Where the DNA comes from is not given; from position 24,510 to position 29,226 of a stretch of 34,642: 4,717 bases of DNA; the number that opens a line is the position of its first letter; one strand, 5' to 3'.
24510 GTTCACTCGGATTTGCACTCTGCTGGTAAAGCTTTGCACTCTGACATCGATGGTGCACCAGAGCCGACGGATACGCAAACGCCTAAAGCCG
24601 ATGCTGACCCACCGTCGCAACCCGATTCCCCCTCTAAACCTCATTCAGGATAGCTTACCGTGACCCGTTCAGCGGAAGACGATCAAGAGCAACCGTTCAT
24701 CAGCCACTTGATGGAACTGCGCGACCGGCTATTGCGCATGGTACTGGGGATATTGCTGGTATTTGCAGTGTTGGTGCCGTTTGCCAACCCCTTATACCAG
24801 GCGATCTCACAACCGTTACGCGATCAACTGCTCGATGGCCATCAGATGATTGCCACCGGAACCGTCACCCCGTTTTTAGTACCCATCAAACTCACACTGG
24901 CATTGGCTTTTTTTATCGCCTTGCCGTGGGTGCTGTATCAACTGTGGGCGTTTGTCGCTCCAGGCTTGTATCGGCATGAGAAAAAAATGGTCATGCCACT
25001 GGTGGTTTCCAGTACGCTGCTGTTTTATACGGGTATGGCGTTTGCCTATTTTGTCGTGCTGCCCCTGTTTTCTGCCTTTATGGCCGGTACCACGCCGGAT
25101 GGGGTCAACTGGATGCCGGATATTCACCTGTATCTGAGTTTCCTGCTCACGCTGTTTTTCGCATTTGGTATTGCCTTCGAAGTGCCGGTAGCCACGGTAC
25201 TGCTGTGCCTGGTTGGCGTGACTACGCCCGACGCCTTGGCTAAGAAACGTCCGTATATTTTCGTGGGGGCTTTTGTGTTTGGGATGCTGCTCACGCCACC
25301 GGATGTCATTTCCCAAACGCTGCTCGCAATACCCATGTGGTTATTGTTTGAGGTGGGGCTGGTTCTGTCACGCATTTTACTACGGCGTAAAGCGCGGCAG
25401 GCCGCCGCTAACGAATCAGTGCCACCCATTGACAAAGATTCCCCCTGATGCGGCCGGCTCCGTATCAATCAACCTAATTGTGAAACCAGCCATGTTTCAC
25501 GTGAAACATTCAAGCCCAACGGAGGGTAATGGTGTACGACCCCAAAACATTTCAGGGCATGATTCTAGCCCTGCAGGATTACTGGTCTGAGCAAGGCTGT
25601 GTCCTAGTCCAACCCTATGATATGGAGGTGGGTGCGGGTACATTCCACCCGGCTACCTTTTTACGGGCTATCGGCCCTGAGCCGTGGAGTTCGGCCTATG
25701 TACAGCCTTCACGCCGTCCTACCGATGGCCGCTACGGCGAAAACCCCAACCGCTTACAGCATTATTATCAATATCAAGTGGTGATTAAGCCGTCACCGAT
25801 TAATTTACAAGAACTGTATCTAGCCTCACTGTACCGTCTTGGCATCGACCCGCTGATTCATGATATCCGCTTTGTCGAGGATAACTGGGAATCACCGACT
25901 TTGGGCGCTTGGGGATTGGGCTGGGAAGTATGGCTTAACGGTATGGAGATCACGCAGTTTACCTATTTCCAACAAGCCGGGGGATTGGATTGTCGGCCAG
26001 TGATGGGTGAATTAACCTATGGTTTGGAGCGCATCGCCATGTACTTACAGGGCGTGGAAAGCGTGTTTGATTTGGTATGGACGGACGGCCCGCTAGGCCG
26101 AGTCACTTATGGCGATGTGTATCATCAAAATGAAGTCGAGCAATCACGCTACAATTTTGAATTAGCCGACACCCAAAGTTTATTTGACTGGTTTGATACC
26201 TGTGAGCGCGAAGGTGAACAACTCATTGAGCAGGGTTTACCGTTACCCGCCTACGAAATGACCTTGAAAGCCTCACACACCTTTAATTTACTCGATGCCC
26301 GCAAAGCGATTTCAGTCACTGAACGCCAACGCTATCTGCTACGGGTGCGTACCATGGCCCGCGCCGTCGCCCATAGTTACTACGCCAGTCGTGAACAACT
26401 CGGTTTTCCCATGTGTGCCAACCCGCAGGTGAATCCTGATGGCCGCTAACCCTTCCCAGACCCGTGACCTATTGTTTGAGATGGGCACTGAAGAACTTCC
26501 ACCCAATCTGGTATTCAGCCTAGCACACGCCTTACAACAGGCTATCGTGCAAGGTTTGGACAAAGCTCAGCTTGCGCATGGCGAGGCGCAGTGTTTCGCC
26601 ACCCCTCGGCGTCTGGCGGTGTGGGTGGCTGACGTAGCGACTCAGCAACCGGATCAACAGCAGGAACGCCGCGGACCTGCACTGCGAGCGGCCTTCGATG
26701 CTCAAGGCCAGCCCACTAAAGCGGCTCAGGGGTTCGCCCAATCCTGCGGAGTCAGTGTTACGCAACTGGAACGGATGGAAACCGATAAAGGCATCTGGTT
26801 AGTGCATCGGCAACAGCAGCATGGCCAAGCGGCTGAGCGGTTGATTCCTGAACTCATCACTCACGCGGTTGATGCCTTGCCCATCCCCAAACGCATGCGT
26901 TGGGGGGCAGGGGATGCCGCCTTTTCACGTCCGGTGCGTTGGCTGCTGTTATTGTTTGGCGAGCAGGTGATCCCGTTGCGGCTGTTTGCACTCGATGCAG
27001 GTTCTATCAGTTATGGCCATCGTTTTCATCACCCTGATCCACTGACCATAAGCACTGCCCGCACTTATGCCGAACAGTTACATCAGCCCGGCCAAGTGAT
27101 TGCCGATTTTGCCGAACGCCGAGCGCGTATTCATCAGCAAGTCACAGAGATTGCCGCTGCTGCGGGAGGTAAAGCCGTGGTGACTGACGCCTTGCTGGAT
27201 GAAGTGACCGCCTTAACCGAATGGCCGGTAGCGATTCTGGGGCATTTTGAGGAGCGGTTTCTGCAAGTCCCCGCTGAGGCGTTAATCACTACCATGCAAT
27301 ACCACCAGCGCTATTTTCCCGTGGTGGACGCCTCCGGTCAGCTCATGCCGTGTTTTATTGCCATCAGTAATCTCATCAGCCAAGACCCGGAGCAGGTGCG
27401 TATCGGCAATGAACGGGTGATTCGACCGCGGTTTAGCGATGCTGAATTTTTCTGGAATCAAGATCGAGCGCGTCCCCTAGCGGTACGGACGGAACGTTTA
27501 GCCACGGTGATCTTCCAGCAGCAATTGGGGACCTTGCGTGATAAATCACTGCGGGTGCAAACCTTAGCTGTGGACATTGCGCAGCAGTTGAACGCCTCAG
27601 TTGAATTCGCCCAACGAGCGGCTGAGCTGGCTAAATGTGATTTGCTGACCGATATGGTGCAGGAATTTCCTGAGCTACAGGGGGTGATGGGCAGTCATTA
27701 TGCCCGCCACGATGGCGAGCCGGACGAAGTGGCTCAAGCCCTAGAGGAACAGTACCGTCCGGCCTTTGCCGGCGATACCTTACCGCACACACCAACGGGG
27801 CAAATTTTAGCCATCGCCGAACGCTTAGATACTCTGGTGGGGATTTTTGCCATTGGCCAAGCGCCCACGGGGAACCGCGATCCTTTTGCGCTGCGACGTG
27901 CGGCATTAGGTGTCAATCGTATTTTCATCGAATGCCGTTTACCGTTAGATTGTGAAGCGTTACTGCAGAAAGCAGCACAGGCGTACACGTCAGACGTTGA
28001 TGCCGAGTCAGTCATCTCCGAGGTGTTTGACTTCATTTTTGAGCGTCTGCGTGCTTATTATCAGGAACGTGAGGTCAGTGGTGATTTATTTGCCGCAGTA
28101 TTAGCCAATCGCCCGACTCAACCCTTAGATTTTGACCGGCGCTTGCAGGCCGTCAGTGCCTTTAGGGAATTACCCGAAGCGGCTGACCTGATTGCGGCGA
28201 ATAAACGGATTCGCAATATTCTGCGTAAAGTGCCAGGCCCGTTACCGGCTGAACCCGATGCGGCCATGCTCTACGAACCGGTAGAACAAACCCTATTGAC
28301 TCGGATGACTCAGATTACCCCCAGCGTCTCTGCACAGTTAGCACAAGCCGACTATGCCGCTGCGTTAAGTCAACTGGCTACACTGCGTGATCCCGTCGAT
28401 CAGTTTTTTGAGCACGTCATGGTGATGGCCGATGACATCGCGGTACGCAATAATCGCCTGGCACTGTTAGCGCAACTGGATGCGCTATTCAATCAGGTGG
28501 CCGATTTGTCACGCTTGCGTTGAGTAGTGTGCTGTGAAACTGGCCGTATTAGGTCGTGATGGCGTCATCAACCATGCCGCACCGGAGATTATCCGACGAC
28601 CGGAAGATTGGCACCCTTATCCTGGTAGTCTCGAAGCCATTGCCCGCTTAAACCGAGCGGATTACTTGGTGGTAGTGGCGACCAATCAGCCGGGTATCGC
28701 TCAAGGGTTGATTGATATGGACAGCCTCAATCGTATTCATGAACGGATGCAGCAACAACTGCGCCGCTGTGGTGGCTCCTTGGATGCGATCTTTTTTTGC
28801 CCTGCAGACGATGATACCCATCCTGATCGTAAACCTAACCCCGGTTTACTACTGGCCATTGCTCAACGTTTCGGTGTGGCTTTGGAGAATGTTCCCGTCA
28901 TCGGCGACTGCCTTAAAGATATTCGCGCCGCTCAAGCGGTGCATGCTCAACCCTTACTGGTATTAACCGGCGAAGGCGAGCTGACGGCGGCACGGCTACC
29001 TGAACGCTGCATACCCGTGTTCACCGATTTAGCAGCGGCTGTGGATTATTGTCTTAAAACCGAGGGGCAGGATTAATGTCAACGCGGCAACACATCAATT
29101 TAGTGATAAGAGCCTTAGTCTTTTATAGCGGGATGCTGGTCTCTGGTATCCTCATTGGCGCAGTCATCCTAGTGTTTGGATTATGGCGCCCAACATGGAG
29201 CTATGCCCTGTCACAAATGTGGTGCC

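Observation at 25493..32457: Cluster of four perfect parS-type palindromes in a region with no parAB, dnaA or gid genes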

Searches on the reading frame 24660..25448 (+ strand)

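Call 7: search_protein_families(library=ncbifam, proteins=[window:24660-25448:+])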
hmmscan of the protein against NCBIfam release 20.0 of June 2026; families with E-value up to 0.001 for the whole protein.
window:24660-25448:+ (262 aa): 3 families
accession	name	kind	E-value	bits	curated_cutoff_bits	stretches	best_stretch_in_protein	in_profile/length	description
NF008174.0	PRK10921.1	equivalog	1.2e-102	342.9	432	1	8-252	4-248/258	Sec-independent protein translocase subunit TatC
TIGR00945.1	tatC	equivalog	8.5e-68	228.5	132.7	1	14-230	2-215/215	twin-arginine translocase subunit TatC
TIGR01912.1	TatC-Arch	equivalog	8e-42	143.5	192.6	1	16-240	5-232/234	Sec-independent protein translocase TatC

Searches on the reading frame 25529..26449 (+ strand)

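Call 7: search_protein_families(library=ncbifam, proteins=[window:25529-26449:+])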
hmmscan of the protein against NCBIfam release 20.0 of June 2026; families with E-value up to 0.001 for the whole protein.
window:25529-26449:+ (306 aa): 3 families
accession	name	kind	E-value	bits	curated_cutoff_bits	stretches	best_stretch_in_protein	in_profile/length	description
TIGR00388.1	glyQ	equivalog_domain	1.1e-163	543.5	361.45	1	6-297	1-292/293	glycine--tRNA ligase subunit alpha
NF011499.0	PRK14908.1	equivalog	3.9e-153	512.2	1244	1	5-299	4-294/998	glycine--tRNA ligase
NF006827.1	PRK09348.1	equivalog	3.3e-151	502.3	369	1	7-285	1-275/276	glycine--tRNA ligase subunit alpha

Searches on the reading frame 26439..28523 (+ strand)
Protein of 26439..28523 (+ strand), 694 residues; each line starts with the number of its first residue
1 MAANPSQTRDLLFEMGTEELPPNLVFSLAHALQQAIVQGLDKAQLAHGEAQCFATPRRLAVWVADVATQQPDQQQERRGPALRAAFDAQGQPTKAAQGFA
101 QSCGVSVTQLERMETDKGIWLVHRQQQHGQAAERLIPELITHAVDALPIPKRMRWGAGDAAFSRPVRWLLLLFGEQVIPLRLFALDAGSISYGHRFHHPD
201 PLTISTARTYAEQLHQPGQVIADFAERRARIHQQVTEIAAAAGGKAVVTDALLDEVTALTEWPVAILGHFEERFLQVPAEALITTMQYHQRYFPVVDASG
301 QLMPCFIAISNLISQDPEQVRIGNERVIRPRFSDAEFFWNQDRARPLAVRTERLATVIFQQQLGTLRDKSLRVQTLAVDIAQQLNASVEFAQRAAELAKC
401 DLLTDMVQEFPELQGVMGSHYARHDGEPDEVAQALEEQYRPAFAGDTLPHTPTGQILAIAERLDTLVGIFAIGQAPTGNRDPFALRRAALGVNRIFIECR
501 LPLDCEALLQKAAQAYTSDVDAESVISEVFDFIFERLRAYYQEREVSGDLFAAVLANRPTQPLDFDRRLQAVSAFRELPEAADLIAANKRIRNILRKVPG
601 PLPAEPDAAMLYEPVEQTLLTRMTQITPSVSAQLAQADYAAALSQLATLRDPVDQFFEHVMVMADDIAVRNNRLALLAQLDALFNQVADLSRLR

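Call 7: search_protein_families(library=ncbifam, proteins=[window:26439-28523:+])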
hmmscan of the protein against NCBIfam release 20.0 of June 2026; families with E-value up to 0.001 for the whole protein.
window:26439-28523:+ (694 aa): 2 families
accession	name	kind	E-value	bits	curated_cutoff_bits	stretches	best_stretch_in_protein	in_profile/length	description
TIGR00211.2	glyS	equivalog_domain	2.5e-266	885.6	300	1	10-693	1-684/684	glycine--tRNA ligase subunit beta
NF011499.0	PRK14908.1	equivalog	4.1e-183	611.4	1244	1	3-693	306-996/998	glycine--tRNA ligase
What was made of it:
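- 25529..29822 (+): glyQ-glyS-gmhB-plsC block, bracketed by sites 1 and 2/3. Expected to lie inside the ParB-coated zone. NCBIfam, call 7.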

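Call 15: find_related_loci(query=window:26439-28523:+, collection=genome_contigs, flank=10000)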
Query window:26439-28523:+ (694 aa) in genome_contigs; peptide patterns used: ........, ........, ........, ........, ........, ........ (x = any residue, [..] = any of these).
600 stretches matched a pattern (row limit reached: there are more); 169 encode a relative of the query (tblastn E <= 1e-3); the best 80 are kept; 80 distinct loci.
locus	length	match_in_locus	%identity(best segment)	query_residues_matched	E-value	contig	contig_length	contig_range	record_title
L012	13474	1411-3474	60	6-693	0e+0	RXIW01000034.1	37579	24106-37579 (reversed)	MAG: Candidatus Competibacteraceae bacterium isolate CPB_M38 c_000000000034, whole genome shotgun sequence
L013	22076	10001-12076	59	1-693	0e+0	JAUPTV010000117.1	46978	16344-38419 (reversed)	MAG: Pseudomonadota bacterium isolate erpe_2018_sw_3hr_WHONDRS-SW48-000086_B_bin.13 scaffold_264242, whole genome shotgu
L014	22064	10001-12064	59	6-693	0e+0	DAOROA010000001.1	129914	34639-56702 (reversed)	MAG TPA_asm: Candidatus Competibacter sp. isolate AMR_MDS_5433 NODE_85_length_129914_cov_7.428110, whole genome shotgun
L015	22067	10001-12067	59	6-693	0e+0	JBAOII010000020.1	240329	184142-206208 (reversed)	MAG: Candidatus Competibacter sp. isolate AS_Ams2_Bin39 np2-np3_contig_35805, whole genome shotgun sequence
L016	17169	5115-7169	59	9-693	0e+0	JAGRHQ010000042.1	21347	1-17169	MAG: Candidatus Competibacteraceae bacterium isolate HKST-UBA202 NODE_42_length_21347_cov_9.343865, whole genome shotgun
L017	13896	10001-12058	60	9-694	0e+0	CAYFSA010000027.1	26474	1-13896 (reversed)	MAG TPA_asm: uncultured Ectothiorhodospiraceae bacterium isolate ERP107533_co1_143 genome assembly, contig: NODE_1016_le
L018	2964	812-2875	60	6-693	0e+0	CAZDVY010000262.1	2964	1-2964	MAG TPA_asm: uncultured Candidatus Competibacteraceae bacterium isolate SRP329715_co1_354 genome assembly, contig: NODE_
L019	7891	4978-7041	59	6-693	0e+0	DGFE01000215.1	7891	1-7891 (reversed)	MAG TPA_asm: Competibacteraceae bacterium UBA3908 UBA3908_contig_13237, whole genome shotgun sequence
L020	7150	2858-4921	60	6-693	0e+0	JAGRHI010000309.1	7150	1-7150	MAG: Candidatus Competibacteraceae bacterium isolate HKST-UBA195 2015-01-06_1_(paired)_contig_190773, whole genome shotg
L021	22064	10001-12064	59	6-693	0e+0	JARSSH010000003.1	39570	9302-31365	MAG: Candidatus Competibacter sp. isolate SCELSE-2-Com NODE_1138_length_39570_cov_193.333266, whole genome shotgun seque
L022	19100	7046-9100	59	9-693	0e+0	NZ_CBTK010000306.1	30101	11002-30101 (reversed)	Candidatus Contendobacter odensis Run_B_J11, whole genome shotgun sequence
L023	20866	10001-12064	58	6-693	0e+0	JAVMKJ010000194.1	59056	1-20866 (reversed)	MAG: Candidatus Competibacter sp. isolate SCELSE-4-Com G12SPAdes_bin.027_0000000194, whole genome shotgun sequence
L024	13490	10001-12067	55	6-694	0e+0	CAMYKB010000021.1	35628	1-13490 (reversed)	MAG: uncultured Gammaproteobacteria bacterium isolate ES_M_Gamma_082 genome assembly, contig: scaffold_756, whole genome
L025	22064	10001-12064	59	6-693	0e+0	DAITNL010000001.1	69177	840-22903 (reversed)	MAG TPA_asm: Candidatus Competibacteraceae bacterium isolate CTOTU14315 NODE_1_length_69177_cov_4.556870, whole genome s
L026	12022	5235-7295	53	8-694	0e+0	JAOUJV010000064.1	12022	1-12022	MAG: Gammaproteobacteria bacterium isolate 8_1_Jan_SF_Bin19 8_1_Jan_SF_Bin19_scaffold_2702_c1, whole genome shotgun sequ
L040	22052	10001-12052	59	9-693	0e+0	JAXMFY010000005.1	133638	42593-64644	MAG: Candidatus Competibacteraceae bacterium isolate STL-PRO99 C2.53.fa-5, whole genome shotgun sequence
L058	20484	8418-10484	55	6-693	0e+0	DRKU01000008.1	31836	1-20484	MAG TPA_asm: Gammaproteobacteria bacterium isolate HyVt-448 HyVt-448_k145_1032703, whole genome shotgun sequence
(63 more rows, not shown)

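Call 21: search_protein_families(library=ncbifam, proteins=[L040:13617-14300:+, L040:14367-16001:-, L040:16090-18426:+, L040:18441-19916:+, L040:20893-21840:-, L040:7807-8805:-, L040:5962-7440:-, L058:14040-16562:-, L058:16566-17639:-, L058:19014-20411:-], max_evalue=1e-10)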
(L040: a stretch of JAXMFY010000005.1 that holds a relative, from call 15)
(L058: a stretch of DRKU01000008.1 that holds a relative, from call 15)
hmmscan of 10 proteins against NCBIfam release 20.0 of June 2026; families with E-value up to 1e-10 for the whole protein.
L040:13617-14300:+ (227 aa): 2 families
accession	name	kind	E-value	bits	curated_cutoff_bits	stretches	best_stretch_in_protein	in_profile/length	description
NF008332.0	PRK11115.1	equivalog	9.9e-53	179.1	342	1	7-226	8-225/239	phosphate signaling complex protein PhoU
TIGR02135.1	phoU_full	equivalog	2e-49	168.1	130.25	1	11-223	1-212/212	phosphate signaling complex protein PhoU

L040:14367-16001:- (544 aa): 8 families
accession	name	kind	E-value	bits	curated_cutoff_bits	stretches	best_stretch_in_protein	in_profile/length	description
NF045761.1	NAMPUrTaseMurU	equivalog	1e-94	316.6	250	1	323-539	1-225/226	N-acetylmuramate alpha-1-phosphate uridylyltransferase MurU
NF045697.1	MurNAcPUrMurU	equivalog_domain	1.2e-34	119.8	370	1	326-533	1-220/229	N-acetylmuramate alpha-1-phosphate uridylyltransferase MurU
TIGR03992.1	Arch_glmU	subfamily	5e-25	88.2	292.1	1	323-536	1-222/393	bifunctional sugar-1-phosphate nucleotidylyltransferase/acetyltransferase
NF052502.1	man1P_GTase_Rv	exception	9.1e-25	87.3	440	1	324-473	2-153/352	mannose-1-phosphate guanylyltransferase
TIGR01208.1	rmlA_long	equivalog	1.1e-15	57.4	320.25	1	324-431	1-108/353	glucose-1-phosphate thymidylyltransferase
NF041313.1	UDPGP_AglF_Halo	equivalog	1.2e-15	57.7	400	1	323-389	1-67/234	UTP--glucose-1-phosphate uridylyltransferase AglF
NF041173.1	Sug_nt_acttase_Thmprot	equivalog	3.1e-12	46.1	600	1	323-538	1-224/405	bifunctional sugar-1-phosphate nucleotidylyltransferase/acetyltransferase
NF049965.1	GlMnHpPGnyltfHddC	equivalog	7.2e-11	42.1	300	1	323-440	1-115/221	D-glycero-D-manno-heptose 1-phosphate guanosyltransferase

L040:16090-18426:+ (778 aa): 2 families
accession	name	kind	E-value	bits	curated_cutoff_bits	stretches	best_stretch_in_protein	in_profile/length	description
NF003358.0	PRK04423.1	equivalog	9.5e-129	430.9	944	2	437-774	438-774/799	LPS-assembly protein LptD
NF002997.0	PRK03761.1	equivalog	1.1e-121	407.4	683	1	76-774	46-778/783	LPS assembly protein LptD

L040:18441-19916:+ (491 aa): 8 families
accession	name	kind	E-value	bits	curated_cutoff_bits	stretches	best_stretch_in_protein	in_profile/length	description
NF008038.0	PRK10770.1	equivalog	5.9e-95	318.6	394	1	35-464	20-425/431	peptidylprolyl isomerase SurA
NF000809.0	PRK00059.1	equivalog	1.2e-37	130.1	303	2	323-463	195-329/336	peptidylprolyl isomerase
TIGR02933.1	nifM_nitrog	equivalog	2.2e-28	99.8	168.2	1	323-447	121-246/256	nitrogen fixation protein NifM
NF002846.0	PRK03095.1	equivalog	1.5e-27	96.9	361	1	323-446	131-245/287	peptidylprolyl isomerase PrsA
NF002827.0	PRK03002.1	equivalog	8.2e-27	93.9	343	1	324-433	136-236/285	peptidylprolyl isomerase PrsA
NF002824.0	PRK02998.1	subfamily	1.9e-23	83.3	360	1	348-442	149-242/283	peptidylprolyl isomerase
NF008054.0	PRK10788.1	equivalog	1.9e-23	83.1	493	0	338-420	279-356/626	peptidylprolyl isomerase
NF011969.0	PRK15441.1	equivalog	6.3e-17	61.8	127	0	349-422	20-92/93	peptidylprolyl isomerase PpiC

L040:20893-21840:- (315 aa): 5 families
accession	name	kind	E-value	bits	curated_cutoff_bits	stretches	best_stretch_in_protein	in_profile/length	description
NF007020.0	PRK09485.1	equivalog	9.7e-133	441.9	215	1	2-310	2-304/306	homocysteine S-methyltransferase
NF006396.0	PRK08645.1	equivalog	6.8e-39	133.4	453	1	12-308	11-283/611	bifunctional homocysteine S-methyltransferase/methylenetetrahydrofolate reductase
TIGR02082.1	metH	equivalog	4.6e-22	77.5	1010.85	1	11-312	3-315/1182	methionine synthase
NF005718.0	PRK07534.1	equivalog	1.8e-21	76.8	338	1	2-307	4-292/337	betaine--homocysteine S-methyltransferase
NF007024.0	PRK09490.1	equivalog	7.4e-20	70.4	1497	1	41-309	61-329/1234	methionine synthase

L040:7807-8805:- (332 aa): 0 families

L040:5962-7440:- (492 aa): 6 families
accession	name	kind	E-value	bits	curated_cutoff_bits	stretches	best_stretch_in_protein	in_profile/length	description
TIGR03108.1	eps_aminotran_1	hypoth_equivalog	9.8e-58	196.3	816.9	2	6-251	131-374/628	XrtA/PEP-CTERM system amidotransferase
TIGR01536.1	asn_synth_AEB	equivalog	1.4e-56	192.6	267.1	1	5-405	131-516/517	asparagine synthase (glutamine-hydrolyzing)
TIGR03104.1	trio_amidotrans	equivalog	1.5e-53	182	570.1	1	6-473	131-587/589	N-acetylglutaminylglutamine amidotransferase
NF033535.1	lass_lactam_cya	exception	1.2e-29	103.4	525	1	6-246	131-374/668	lasso peptide isopeptide bond-forming cyclase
NF006949.0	PRK09431.1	equivalog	2.7e-26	92.2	499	1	72-250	170-357/554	asparagine synthase B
NF033561.1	macrolact_Ik_Al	subfamily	1e-17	64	300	1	6-252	89-335/561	albusnodin/ikarugamycin family macrolactam cyclase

L058:14040-16562:- (840 aa): 5 families
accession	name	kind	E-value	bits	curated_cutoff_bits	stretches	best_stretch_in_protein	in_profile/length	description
NF011501.0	PRK14939.1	subfamily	0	1311.5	796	1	39-840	6-803/803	DNA gyrase subunit B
TIGR01059.1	gyrB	equivalog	5.7e-304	1009.6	882.4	1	43-840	1-639/639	DNA topoisomerase (ATP-hydrolyzing) subunit B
NF004189.0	PRK05644.1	subfamily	6.8e-289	959.6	740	2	39-596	6-563/641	DNA gyrase subunit B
TIGR01058.1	parE_Gpos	equivalog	1e-229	764.2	899.95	2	41-595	3-561/637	DNA topoisomerase IV subunit B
TIGR01055.1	parE_Gneg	equivalog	2.3e-179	597.8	723.35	2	40-596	1-550/625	DNA topoisomerase IV subunit B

L058:16566-17639:- (357 aa): 2 families
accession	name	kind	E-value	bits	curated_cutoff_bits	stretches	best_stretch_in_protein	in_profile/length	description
TIGR00611.2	recf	equivalog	4.3e-102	341.8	172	1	5-330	3-339/339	DNA replication/repair protein RecF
NF010680.0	PRK14079.1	equivalog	9e-51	172.9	386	1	1-332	1-328/349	recombination protein F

L058:19014-20411:- (465 aa): 6 families
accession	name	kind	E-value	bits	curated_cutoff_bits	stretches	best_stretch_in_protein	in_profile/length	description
TIGR00362.1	DnaA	equivalog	2.1e-181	603.8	343.9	1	27-463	1-437/437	chromosomal replication initiator protein DnaA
NF001154.0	PRK00149.3-3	equivalog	4.7e-87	292.9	410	1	41-449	25-444/462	chromosomal replication initiator protein DnaA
NF009087.0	PRK12422.1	equivalog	2.3e-71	241.3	657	1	27-465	4-445/455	chromosomal replication initiator protein DnaA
TIGR03420.1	DnaA_homol_Hda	equivalog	4e-32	111.6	194.8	1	130-361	8-225/226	DnaA regulatory inactivator Hda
NF005982.0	PRK08084.1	equivalog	6.1e-20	71.8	268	1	132-362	17-234/235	DnaA inactivator Hda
NF038214.1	IS21_help_AAA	equivalog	5.9e-13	49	200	1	165-267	92-191/232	IS21-like element helper ATPase IstB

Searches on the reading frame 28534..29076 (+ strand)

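Call 7: search_protein_families(library=ncbifam, proteins=[window:28534-29076:+])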
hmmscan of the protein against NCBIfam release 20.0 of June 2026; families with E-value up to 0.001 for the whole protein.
window:28534-29076:+ (180 aa): 19 families
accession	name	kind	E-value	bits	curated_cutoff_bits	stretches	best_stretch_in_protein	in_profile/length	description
NF006506.0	PRK08942.1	equivalog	6.3e-50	169.2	178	1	1-175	3-179/182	D-glycero-beta-D-manno-heptose 1,7-bisphosphate 7-phosphatase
TIGR01656.1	Histidinol-ppas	subfamily_domain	1.3e-31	109.5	84.15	1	5-141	4-143/149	histidinol-phosphate phosphatase domain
TIGR01662.1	HAD-SF-IIIA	subfamily_domain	2.7e-23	82.6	44.6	1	2-142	1-137/141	HAD-IIIA family hydrolase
NF005264.0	PRK06769.1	equivalog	6.3e-20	71.7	217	1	5-154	8-147/175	HAD-IIIA family hydrolase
TIGR00213.1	GmhB_yaeD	subfamily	7.5e-18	64.8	149.6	1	5-147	5-154/176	D-glycero-beta-D-manno-heptose 1,7-bisphosphate 7-phosphatase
NF050049.1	HBPPhtaseGmhB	domain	1.9e-17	63.6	250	1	3-145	5-145/171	D-glycero-alpha-D-manno-heptose-1,7-bisphosphate 7-phosphatase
NF003937.0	PRK05446.1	equivalog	2.8e-11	43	443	1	7-143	9-148/355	bifunctional histidinol-phosphatase/imidazoleglycerol-phosphate dehydratase HisB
NF009695.0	PRK13222.1-2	equivalog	1.7e-09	37.5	225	1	27-146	94-196/226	phosphoglycolate phosphatase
TIGR01261.1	hisB_Nterm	equivalog_domain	7.8e-09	35.2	140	1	32-137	34-140/161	histidinol-phosphatase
TIGR01449.2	PGP_bact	equivalog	6.2e-07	29.2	180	1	94-146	135-187/213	phosphoglycolate phosphatase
NF009700.0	PRK13226.1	equivalog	3.1e-06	27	342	1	93-146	144-197/229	phosphoglycolate phosphatase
TIGR01460.1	HAD-SF-IIA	subfamily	2.2e-05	24.4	100.15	0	25-56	12-43/246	HAD-IIA family hydrolase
NF009697.0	PRK13222.1-4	equivalog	2.5e-05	23.7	327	1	95-173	145-225/232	phosphoglycolate phosphatase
TIGR01664.1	DNA-3'-Pase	equivalog_domain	0.00017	21.6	107.65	1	21-125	35-135/167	DNA 3'-phosphatase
NF009694.0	PRK13222.1-1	equivalog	0.00018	20.9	415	1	96-139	163-206/252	phosphoglycolate phosphatase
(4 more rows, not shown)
